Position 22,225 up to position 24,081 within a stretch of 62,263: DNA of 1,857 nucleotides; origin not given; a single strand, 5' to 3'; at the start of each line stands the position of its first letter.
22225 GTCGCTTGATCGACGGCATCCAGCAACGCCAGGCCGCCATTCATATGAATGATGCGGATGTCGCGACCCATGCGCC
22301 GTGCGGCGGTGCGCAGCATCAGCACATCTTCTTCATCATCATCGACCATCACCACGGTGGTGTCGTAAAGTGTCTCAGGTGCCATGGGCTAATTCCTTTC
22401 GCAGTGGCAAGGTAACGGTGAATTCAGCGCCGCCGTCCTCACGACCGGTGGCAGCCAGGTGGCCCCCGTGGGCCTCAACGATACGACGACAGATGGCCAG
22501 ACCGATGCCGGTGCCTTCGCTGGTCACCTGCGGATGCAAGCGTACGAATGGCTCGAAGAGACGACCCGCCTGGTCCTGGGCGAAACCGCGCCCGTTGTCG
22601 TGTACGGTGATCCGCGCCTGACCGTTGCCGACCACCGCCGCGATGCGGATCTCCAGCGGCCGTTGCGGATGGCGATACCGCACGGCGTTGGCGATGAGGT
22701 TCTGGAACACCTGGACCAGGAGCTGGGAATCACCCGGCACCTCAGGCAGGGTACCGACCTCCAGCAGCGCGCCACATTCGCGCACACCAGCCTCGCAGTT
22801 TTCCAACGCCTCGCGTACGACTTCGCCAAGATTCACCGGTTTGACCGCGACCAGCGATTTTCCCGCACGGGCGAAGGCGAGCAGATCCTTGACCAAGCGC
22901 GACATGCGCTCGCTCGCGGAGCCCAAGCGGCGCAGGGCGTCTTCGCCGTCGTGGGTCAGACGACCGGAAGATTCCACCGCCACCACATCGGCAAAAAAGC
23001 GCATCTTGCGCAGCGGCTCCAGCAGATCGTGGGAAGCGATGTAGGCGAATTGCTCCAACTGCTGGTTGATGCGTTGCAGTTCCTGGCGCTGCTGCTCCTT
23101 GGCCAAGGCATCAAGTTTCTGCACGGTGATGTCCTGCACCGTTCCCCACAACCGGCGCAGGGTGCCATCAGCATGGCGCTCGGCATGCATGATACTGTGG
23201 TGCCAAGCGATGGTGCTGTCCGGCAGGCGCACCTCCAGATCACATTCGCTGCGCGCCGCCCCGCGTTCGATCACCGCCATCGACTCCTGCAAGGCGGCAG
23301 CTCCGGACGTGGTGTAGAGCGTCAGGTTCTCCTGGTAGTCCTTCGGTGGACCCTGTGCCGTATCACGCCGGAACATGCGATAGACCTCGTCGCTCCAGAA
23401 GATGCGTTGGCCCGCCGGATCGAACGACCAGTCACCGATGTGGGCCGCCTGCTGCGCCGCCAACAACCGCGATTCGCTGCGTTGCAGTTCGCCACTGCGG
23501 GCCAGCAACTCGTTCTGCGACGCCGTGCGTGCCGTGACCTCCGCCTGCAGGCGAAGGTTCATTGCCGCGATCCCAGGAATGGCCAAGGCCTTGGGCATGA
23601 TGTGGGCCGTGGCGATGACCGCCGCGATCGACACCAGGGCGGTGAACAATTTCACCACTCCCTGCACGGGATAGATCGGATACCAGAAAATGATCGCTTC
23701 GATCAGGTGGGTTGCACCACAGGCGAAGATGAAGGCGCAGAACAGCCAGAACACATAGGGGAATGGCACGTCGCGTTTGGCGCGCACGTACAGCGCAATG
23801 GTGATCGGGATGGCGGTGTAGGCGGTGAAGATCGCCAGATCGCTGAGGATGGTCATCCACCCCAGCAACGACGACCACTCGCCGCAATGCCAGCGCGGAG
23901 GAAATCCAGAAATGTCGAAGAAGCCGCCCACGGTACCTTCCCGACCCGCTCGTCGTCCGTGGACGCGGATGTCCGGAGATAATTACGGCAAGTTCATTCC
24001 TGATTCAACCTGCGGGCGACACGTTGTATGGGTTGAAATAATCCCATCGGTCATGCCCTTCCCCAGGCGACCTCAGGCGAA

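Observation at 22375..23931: Histidine kinase with an ETR1-type ethylene-binding domain: all seven ethylene/Cu(I)-binding residues are conserved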

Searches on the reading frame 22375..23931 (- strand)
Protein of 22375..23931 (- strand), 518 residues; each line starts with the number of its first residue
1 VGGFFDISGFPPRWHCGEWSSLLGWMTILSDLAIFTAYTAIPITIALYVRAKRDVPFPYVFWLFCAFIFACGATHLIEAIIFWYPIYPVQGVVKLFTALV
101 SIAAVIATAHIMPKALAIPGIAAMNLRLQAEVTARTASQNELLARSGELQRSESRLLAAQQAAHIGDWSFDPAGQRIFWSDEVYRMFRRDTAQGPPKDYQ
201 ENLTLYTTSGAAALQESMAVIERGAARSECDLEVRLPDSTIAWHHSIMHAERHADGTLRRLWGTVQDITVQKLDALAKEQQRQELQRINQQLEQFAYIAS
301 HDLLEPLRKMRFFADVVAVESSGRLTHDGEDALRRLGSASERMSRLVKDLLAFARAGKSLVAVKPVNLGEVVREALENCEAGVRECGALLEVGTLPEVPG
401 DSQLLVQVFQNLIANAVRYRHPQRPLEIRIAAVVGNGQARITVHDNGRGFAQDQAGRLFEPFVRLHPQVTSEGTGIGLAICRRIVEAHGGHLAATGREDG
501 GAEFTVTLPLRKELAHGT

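Call 3: search_protein_families(library=pfam, proteins=[window:22375-23931:-], max_evalue=0.1)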
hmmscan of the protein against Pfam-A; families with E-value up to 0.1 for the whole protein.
window:22375-23931:- (518 aa): 4 families
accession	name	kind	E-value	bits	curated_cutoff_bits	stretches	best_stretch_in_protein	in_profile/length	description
PF25487.1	ETR1_N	-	1.7e-31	108.8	27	1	23-118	2-97/97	Ethylene receptor 1-like, N-terminal domain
PF02518.31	HATPase_c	-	2e-28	99.5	26.4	1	400-511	1-110/111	Histidine kinase-, DNA gyrase B-, and HSP90-like ATPase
PF00512.31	HisKA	-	9.9e-10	38.8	26.9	1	292-357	2-64/66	His Kinase A (phospho-acceptor) domain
PF13581.12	HATPase_c_2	-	0.00015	22.2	27.4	1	412-487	39-111/127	Histidine kinase-like ATPase domain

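Call 4: search_protein_families(library=ncbifam, proteins=[window:22375-23931:-], max_evalue=0.1)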
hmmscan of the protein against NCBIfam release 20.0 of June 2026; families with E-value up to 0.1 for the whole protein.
window:22375-23931:- (518 aa): 83 families (the best 25 are shown)
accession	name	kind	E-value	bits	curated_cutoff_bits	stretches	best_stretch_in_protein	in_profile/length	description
NF047465.1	hybrid_HK_LvrA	exception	3.9e-41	140.9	1200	1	281-509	589-817/819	hybrid histidine kinase/response regulator LvrA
TIGR02966.1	phoR_proteo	equivalog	7.9e-33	113.9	334.2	1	276-508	98-333/333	phosphate regulon sensor histidine kinase PhoR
NF041880.1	EPS_EpsF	equivalog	8.6e-32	110.3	900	1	214-509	202-492/492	response regulator EpsF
NF046044.1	PnpS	equivalog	2.6e-30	105.7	400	1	284-509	162-390/390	two-component system histidine kinase PnpS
NF006800.0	PRK09303.1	equivalog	2.7e-30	105.6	342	1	275-512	134-379/383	histidine kinase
TIGR01386.1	cztS_silS_copS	subfamily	9.3e-30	104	292.55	1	288-509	237-457/457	heavy metal sensor histidine kinase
NF007793.0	PRK10490.1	equivalog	1.8e-29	102.4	1123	1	273-512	642-884/895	two-component system sensor histidine kinase KdpD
NF008468.0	PRK11360.1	equivalog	2.8e-28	98.7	646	1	301-513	405-611/616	two-component system sensor histidine kinase AtoS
NF052574.1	HisKinEspCMyxo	equivalog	1.3e-26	93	1200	1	319-510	446-637/785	serine histidine kinase EspC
NF007898.0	PRK10604.1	equivalog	1.7e-26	93.3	478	1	277-515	197-428/433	two-component system sensor histidine kinase RstB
NF040691.1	MtrAB_MtrB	equivalog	4.1e-26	92.1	450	1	279-512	258-494/507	MtrAB system histidine kinase MtrB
NF041832.1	near_NosP_CTERM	subfamily_domain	1.3e-25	90.2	400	1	293-512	8-227/370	NahK/ErcS family hybrid sensor histidine kinase/response regulator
NF033092.0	HK_WalK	equivalog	4.3e-25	88.3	725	1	283-510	363-594/594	cell wall metabolism sensor histidine kinase WalK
NF041735.1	hist_kin_RppB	equivalog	6.8e-25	87.7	400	1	289-509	213-438/438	two-component system sensor histidine kinase RppB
NF012163.2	BaeS_SmeS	equivalog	8e-25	87.7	500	1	272-509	218-457/457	sensor histidine kinase efflux regulator BaeS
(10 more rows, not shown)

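Call 5: search_solved_structures(query=window:22375-23931:-, max_evalue=1, show_alignments=2)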
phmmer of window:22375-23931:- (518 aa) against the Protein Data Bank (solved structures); distinct sequences matched with E-value up to 1: 76 (the best 60 are shown).
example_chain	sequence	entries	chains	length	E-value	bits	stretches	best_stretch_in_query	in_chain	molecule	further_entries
8f71_A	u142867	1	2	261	2.4e-39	138.7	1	281-514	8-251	Histidine kinase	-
6lgq_C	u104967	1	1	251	1.3e-22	83.5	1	298-511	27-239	Histidine kinase KdpD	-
9ys3_A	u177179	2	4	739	1.6e-22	83.2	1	275-508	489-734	Bacteriophytochrome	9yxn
8uph_A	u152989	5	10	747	1.6e-22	83.2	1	275-508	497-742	Bacteriophytochrome (Light-regulated signal transduction histidine kinase)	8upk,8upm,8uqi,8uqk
7zp0_A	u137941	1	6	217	8e-22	80.9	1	301-509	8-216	Sensor protein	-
8sgk_A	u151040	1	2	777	2.6e-21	79.2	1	283-509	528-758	Bacteriophytochrome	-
8avv_A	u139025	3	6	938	3.9e-21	78.6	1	283-509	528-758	Bacteriophytochrome,Response regulator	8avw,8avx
9jfj_A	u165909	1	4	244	7.9e-21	77.6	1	292-511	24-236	Sensor histidine kinase ZraS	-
8u4x_A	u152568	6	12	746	3.7e-20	75.4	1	280-510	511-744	histidine kinase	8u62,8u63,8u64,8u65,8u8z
4jas_A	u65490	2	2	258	6.7e-19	71.2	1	278-510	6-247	Histidine kinase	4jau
5uht_A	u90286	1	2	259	8.2e-19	71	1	278-510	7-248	Sensor histidine kinase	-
6azr_A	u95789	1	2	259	8.2e-19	71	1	278-510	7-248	Sensor histidine kinase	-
2c2a_A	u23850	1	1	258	8.5e-19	70.9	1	278-510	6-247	SENSOR HISTIDINE KINASE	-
3dge_A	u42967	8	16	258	8.8e-19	70.8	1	278-510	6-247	Sensor protein | Histidine kinase | Sensor histidine kinase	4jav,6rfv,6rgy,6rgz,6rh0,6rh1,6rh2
7z8n_A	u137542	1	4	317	1.5e-18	70.1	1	264-512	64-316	Histidine kinase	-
8a7f_A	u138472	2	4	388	7.4e-17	64.5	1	236-512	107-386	Putative Sensory box protein,Sensor protein FixL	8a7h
4gcz_A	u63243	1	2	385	2.3e-16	62.9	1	261-513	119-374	Blue-light photoreceptor, Sensor protein fixL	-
3nja_A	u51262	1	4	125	0.00019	23.6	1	153-272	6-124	Probable GGDEF family protein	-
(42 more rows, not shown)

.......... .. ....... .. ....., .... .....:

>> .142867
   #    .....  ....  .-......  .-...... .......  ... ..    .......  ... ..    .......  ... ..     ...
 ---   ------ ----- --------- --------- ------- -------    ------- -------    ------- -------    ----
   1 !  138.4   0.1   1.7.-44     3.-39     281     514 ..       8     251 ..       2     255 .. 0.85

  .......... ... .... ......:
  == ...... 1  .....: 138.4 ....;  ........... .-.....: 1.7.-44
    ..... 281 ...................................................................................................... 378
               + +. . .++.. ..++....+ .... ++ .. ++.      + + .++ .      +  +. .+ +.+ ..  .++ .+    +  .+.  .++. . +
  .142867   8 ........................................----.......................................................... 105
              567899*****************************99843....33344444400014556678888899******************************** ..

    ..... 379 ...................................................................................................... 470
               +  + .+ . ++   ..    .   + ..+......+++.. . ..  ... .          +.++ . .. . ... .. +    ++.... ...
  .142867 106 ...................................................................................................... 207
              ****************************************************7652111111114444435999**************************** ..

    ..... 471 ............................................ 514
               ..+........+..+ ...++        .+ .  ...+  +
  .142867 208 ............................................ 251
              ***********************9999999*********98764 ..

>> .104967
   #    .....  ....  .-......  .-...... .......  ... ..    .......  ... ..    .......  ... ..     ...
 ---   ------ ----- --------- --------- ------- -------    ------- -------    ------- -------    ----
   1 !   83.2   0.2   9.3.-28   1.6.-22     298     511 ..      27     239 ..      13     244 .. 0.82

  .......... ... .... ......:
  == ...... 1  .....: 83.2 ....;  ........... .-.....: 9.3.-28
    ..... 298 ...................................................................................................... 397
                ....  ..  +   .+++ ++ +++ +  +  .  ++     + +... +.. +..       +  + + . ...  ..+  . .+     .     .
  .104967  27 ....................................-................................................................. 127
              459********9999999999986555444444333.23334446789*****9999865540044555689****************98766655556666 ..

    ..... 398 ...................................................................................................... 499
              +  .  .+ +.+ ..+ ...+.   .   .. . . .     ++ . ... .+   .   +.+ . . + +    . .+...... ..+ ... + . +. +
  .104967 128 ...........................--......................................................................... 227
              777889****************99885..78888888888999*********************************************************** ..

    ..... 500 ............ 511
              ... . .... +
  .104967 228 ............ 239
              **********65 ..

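Call 8: find_related_loci(query=window:22375-23931:-, collection=genome_contigs, flank=6000)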
Query window:22375-23931:- (518 aa) in genome_contigs; peptide patterns used: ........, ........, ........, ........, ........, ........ (x = any residue, [..] = any of these).
228 stretches matched a pattern; 28 encode a relative of the query (tblastn E <= 1e-3); 28 distinct loci.
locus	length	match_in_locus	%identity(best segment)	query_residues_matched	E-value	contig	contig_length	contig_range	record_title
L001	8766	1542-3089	68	1-516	0e+0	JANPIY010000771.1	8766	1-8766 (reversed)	MAG: Planctomycetota bacterium isolate VAR_61_metabat_487_sub VAR_61_k141_4113042, whole genome shotgun sequence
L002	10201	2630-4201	34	4-513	4e-85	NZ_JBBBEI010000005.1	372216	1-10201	Huijunlia imazamoxiresistens strain H34 h34_scaffold5, whole genome shotgun sequence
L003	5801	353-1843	33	4-509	8e-85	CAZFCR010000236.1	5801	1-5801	MAG TPA_asm: uncultured Akkermansia sp. isolate SRP302895_co1_24 genome assembly, contig: NODE_29432_length_5801_cov_3.6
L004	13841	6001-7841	47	1-510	5e-48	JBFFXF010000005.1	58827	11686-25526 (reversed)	MAG: Planctomycetota bacterium isolate Mix_sand01.2020.11.D.10 k141_3779409_length_58827_cov_12.2146, whole genome shotg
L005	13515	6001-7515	26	1-506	2e-46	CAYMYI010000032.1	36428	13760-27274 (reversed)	MAG TPA_asm: uncultured Roseobacteraceae bacterium isolate SRP141376_co5_412 genome assembly, contig: NODE_2598_length_3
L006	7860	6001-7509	26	5-508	1e-44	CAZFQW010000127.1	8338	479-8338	MAG TPA_asm: uncultured Roseobacteraceae bacterium isolate SRP118108_co5_463 genome assembly, contig: NODE_10151_length_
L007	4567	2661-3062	55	4-137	6e-44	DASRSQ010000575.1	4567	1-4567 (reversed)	MAG TPA_asm: Gemmataceae bacterium isolate SMAG_U6095 k141_997607, whole genome shotgun sequence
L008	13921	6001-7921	36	1-509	1e-43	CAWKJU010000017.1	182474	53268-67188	MAG: uncultured Cytophagales bacterium isolate MFD03250.bin.1.168 genome assembly, contig: contig_10435, whole genome sh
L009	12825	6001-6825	30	243-509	6e-43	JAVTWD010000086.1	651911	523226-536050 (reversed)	MAG: Bacteroidota bacterium isolate labscale reactor_MAG5 NODE_2_length_651911_cov_10.248780, whole genome shotgun seque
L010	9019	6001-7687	34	3-509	5e-43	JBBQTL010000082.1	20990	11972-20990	MAG: Chitinophagales bacterium isolate Co_metawrap_1837 Cmw_1837_k141_22637110_length_20990_cov_8.0000, whole genome sho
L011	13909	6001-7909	36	5-509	1e-42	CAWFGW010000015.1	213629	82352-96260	MAG: uncultured Cytophagales bacterium isolate MFD03250.bin.3.145 genome assembly, contig: contig_10434, whole genome sh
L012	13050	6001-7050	53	1-509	7e-41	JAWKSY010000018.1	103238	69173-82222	MAG: Planctomycetota bacterium isolate BC3.89 BC3.89.fa-18, whole genome shotgun sequence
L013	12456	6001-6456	49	5-156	5e-40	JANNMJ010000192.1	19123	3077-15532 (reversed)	MAG: Hymenobacteraceae bacterium isolate SOY_35_metabat.76 SOY_35_k141_4619806, whole genome shotgun sequence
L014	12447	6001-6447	45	1-156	1e-37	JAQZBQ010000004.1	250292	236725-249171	MAG: Bacteroidota bacterium isolate C_No_T20_C_bin.136 scaffold_34, whole genome shotgun sequence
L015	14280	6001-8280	32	141-508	9e-36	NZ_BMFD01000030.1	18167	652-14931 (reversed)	Belliella aquatica strain CGMCC 1.12479 sequence30, whole genome shotgun sequence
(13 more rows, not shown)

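Call 33: find_homologous_proteins(query=window:22375-23931:-, max_evalue=1e-20)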
Query window:22375-23931:- (518 aa): 880 proteins with E <= 1e-20 among 8000 candidates; the best 120 are listed.
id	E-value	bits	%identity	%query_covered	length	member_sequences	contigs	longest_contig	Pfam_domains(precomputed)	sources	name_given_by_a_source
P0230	0.0e+0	1099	100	95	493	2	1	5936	PF02518.32,PF00512.32,PF25487.2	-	-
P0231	4.3e-298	1007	86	100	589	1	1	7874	PF02518.32,PF00512.32,PF25487.2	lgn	-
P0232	2.0e-296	1002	86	99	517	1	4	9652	PF02518.32,PF00512.32,PF25487.2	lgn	-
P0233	2.2e-292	988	84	100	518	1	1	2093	PF02518.32,PF00512.32,PF25487.2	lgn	-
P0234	7.1e-292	987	88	95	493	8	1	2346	PF02518.32,PF00512.32,PF25487.2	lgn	-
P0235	7.4e-287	970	82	100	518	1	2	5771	PF02518.32,PF00512.32,PF25487.2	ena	-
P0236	9.4e-283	957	81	100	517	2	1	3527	PF02518.32,PF00512.32,PF25487.2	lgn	-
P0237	8.0e-279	944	80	100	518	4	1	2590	PF13581.13,PF02518.32,PF00512.32,PF25487.2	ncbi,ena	-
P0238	1.7e-252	857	74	99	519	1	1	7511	PF02518.32,PF00512.32,PF25487.2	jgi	jgi:signal transduction histidine kinase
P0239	2.0e-243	827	71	100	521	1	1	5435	PF02518.32,PF00512.32,PF25487.2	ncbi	-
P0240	1.4e-235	801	69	100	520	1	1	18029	PF02518.32,PF00512.32,PF25487.2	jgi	-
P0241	7.0e-231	785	68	100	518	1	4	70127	PF02518.32,PF00512.32,PF25487.2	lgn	-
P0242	8.7e-231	785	68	100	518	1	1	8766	PF02518.32,PF00512.32,PF25487.2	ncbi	-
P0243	3.5e-225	767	68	100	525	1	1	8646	PF02518.32,PF00512.32,PF25487.2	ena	-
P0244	1.9e-212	725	64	99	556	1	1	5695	PF02518.32,PF00512.32,PF25487.2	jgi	jgi:two-component system sensor kinase FixL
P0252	3.1e-185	635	57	99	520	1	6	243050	PF02518.32,PF00512.32,PF25487.2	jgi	jgi:signal transduction histidine kinase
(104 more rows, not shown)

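Call 35: find_encoding_contigs(protein=P0241, flank=8000, max_places=2)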
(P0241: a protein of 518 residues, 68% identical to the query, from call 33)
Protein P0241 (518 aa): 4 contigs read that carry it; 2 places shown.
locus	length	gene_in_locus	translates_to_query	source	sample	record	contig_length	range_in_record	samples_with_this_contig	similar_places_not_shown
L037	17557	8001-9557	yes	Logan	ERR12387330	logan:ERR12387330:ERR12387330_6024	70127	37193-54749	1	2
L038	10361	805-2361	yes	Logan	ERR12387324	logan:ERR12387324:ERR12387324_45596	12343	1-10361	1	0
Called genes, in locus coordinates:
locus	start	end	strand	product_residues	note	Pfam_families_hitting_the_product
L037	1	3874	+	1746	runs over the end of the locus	PF22666:Glyco_hydro_2_N2 (weak), PF00703:Glyco_hydro_2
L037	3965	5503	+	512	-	PF13646:HEAT_2 (faint)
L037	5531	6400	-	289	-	-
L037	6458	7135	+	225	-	PF01168:Ala_racemase_N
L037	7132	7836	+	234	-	-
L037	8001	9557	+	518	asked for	PF25487:ETR1_N, PF00512:HisKA, PF02518:HATPase_c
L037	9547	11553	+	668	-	PF00072:Response_reg, PF02518:HATPase_c, PF00072:Response_reg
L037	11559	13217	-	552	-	PF00512:HisKA, PF02518:HATPase_c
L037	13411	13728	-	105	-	PF07606:DUF1569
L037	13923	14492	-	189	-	PF27539:Y2318_C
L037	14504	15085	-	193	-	PF13606:Ank_3 (faint), PF12796:Ank_2 (faint), PF00023:Ank (faint), PF13637:Ank_4 (faint), PF13857:Ank_5 (weak)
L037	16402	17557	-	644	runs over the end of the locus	PF00722:Glyco_hydro_16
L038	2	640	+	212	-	?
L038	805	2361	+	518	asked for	PF25487:ETR1_N, PF00512:HisKA, PF02518:HATPase_c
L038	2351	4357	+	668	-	PF00072:Response_reg, PF02518:HATPase_c, PF00072:Response_reg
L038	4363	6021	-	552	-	PF00512:HisKA, PF02518:HATPase_c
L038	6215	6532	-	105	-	PF07606:DUF1569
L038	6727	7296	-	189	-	PF27539:Y2318_C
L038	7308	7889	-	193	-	PF13606:Ank_3 (faint), PF12796:Ank_2 (faint), PF00023:Ank (faint), PF13637:Ank_4 (faint), PF13857:Ank_5 (weak)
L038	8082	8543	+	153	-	-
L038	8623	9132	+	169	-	-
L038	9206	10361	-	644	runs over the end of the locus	PF00722:Glyco_hydro_16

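Call 36: find_encoding_contigs(protein=P0252, flank=8000, max_places=2)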
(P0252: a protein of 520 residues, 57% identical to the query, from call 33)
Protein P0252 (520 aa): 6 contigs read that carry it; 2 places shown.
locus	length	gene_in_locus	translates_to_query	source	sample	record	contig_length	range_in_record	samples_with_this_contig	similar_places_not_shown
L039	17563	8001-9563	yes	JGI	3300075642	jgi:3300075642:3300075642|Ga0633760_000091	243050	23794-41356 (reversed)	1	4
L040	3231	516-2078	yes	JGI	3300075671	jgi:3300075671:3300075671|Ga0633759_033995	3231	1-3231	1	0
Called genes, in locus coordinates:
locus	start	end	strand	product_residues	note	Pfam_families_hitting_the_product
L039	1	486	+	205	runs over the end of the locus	-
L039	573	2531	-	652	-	PF00474:SSF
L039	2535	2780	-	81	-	PF04341:DUF485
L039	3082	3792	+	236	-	PF09339:HTH_IclR, PF12802:MarR_2 (faint), PF01614:IclR_C (faint)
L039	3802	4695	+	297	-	PF05721:PhyH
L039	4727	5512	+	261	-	PF12833:HTH_18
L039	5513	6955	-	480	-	PF00884:Sulfatase, PF01663:Phosphodiest (faint)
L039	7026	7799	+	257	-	PF00165:HTH_AraC (faint), PF12833:HTH_18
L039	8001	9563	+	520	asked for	PF25487:ETR1_N, PF00512:HisKA, PF02518:HATPase_c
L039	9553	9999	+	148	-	PF00072:Response_reg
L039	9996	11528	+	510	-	PF00072:Response_reg, PF02518:HATPase_c, PF00072:Response_reg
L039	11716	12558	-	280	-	PF07963:N_methyl (weak), PF07596:SBP_bac_10 (faint)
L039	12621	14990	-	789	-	PF13229:Beta_helix (weak)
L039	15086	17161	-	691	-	-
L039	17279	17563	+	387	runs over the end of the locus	PF00150:Cellulase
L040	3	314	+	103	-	?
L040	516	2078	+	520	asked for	PF25487:ETR1_N, PF00512:HisKA, PF02518:HATPase_c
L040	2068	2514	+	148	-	PF00072:Response_reg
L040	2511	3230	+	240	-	?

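Call 49: predict_structure(alignment_id=A2)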
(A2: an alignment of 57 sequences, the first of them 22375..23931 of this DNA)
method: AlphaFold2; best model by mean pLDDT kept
length: 518 residues; sequences in the alignment: 57
mean_pLDDT: 88.3   pTM: 0.52
mean pLDDT of the five models: 88.3, 87.5, 87.4, 84.8, 84.2
residues with pLDDT >= 90: 271; 70-90: 218; 50-70: 24; < 50: 5
segments of 3 or more residues with pLDDT < 50: 514-518
pLDDT, mean of each block of 10 residues (from residue 1): 73 88 95 96 88 78 91 95 92 93 89 70 72 84 89 86 91 90 92 90 94 95 94 94 96 91 95 92 85 82 87 88 87 87 87 76 88 94 90 94 94 93 93 94 94 89 76 83 92 91 95 50
secondary structure, 60 per line:
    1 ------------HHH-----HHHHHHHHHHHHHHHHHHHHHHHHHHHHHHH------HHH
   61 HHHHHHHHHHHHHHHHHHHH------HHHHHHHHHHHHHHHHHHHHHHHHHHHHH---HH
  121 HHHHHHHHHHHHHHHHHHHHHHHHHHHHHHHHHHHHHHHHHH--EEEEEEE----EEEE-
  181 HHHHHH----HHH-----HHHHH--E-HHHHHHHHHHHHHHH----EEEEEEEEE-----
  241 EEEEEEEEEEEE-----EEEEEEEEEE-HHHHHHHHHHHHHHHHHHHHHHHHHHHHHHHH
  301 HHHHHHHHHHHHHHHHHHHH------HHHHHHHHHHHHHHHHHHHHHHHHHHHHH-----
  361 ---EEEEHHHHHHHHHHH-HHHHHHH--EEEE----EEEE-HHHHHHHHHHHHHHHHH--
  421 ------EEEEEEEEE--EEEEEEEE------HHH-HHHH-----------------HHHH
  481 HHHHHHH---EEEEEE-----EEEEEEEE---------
elements in order: H21-51 H58-80 H87-115 H119-162 E165-171 E176-179 H181-186 H199-203 H208-222 E227-235 E241-252 E258-267 H269-320 H327-355 E364-367 H368-378 H380-386 E389-392 E397-400 H402-418 E427-435 E438-445 H456-459 H477-487 E491-496 E502-509
